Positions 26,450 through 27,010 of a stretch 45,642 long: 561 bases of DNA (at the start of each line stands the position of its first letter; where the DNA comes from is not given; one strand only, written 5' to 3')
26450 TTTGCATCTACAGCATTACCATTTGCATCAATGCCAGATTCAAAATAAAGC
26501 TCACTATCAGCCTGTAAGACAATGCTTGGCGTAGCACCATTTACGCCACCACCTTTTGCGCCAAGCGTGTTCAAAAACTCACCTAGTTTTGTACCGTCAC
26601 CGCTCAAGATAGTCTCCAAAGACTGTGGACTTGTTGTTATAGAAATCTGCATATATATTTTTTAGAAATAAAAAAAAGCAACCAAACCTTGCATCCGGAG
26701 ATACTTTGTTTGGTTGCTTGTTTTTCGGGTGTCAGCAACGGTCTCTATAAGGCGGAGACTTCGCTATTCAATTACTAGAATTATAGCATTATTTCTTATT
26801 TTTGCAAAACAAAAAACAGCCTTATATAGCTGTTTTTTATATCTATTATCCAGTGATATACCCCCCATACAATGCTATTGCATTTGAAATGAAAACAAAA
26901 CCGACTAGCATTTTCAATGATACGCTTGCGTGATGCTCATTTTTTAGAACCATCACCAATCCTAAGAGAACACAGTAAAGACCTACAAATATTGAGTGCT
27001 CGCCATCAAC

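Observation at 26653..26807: Second copy of the leader switch splits the virion genes into two units; three helices differ by compensatory changes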

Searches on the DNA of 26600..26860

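Call 7: search_rna_families(source=window, start=26600, end=26860, threshold=evalue, max_evalue=10, show_alignments=3)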
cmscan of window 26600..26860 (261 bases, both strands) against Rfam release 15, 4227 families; matches with E-value up to 10: 24.
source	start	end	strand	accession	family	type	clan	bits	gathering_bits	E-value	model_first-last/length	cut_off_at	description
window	26779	26845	+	RF02064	STnc370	Gene; sRNA;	-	27.7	54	0.068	1-71/71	no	Enterobacterial sRNA STnc370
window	26745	26841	+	RF02449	ncr1015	Gene; sRNA;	-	23.4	60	0.28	1-121/121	no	Bacillus sRNA ncr1015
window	26628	26719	+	RF04339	Plastid-psbJ-3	Cis-reg;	CL00152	22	61.7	0.13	1-125/125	no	Plastid-psbJ-3 3UTR RNA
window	26671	26844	-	RF01770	rimP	Cis-reg; leader;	-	21.6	47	0.21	26-102/102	no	Gammaprotebacteria rimP leader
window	26796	26842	-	RF02433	SpF36_sRNA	Gene; sRNA;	-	21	48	1.1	1-51/51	no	Streptococcus sRNA SpF36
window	26804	26860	-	RF02074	STnc240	Gene; sRNA;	-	20.4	55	0.95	17-77/77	5'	Enterobacterial sRNA STnc240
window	26639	26852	-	RF01459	rliE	Gene; sRNA;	-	19.7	90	0.35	1-222/222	no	Listeria sRNA rliE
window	26763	26830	-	RF02544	mt-tmRNA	Gene;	CL00001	19.4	65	0.62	1-77/77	no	Mitochondrion-encoded tmRNA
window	26631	26723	+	RF04342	Plastid-psbA-1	Cis-reg;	CL00153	18.6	54.3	3.8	1-114/114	no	Plastid-psbA-1 3UTR RNA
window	26784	26842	+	RF01859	Phe_leader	Cis-reg; leader;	-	17.4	55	1.5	1-125/125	no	Phenylalanine leader peptide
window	26655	26727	-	RF02433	SpF36_sRNA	Gene; sRNA;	-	17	48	9.2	1-51/51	no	Streptococcus sRNA SpF36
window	26625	26718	+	RF02822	Srn266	Gene; sRNA;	-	16.7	63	2.2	1-112/112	no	Streptococcus RNA 266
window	26674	26823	-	RF01468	rli32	Gene; sRNA;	-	16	100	0.38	1-147/147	no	Listeria sRNA rli32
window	26804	26841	-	RF04343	Plastid-psbA-2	Cis-reg;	CL00153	15.8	55.8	2.2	1-60/60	no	Plastid-psbA-2 3UTR RNA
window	26618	26691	+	RF01167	sn2429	Gene; snRNA; snoRNA; CD-box;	-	14.9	50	2.7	1-77/77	no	Small nucleolar RNA sn2429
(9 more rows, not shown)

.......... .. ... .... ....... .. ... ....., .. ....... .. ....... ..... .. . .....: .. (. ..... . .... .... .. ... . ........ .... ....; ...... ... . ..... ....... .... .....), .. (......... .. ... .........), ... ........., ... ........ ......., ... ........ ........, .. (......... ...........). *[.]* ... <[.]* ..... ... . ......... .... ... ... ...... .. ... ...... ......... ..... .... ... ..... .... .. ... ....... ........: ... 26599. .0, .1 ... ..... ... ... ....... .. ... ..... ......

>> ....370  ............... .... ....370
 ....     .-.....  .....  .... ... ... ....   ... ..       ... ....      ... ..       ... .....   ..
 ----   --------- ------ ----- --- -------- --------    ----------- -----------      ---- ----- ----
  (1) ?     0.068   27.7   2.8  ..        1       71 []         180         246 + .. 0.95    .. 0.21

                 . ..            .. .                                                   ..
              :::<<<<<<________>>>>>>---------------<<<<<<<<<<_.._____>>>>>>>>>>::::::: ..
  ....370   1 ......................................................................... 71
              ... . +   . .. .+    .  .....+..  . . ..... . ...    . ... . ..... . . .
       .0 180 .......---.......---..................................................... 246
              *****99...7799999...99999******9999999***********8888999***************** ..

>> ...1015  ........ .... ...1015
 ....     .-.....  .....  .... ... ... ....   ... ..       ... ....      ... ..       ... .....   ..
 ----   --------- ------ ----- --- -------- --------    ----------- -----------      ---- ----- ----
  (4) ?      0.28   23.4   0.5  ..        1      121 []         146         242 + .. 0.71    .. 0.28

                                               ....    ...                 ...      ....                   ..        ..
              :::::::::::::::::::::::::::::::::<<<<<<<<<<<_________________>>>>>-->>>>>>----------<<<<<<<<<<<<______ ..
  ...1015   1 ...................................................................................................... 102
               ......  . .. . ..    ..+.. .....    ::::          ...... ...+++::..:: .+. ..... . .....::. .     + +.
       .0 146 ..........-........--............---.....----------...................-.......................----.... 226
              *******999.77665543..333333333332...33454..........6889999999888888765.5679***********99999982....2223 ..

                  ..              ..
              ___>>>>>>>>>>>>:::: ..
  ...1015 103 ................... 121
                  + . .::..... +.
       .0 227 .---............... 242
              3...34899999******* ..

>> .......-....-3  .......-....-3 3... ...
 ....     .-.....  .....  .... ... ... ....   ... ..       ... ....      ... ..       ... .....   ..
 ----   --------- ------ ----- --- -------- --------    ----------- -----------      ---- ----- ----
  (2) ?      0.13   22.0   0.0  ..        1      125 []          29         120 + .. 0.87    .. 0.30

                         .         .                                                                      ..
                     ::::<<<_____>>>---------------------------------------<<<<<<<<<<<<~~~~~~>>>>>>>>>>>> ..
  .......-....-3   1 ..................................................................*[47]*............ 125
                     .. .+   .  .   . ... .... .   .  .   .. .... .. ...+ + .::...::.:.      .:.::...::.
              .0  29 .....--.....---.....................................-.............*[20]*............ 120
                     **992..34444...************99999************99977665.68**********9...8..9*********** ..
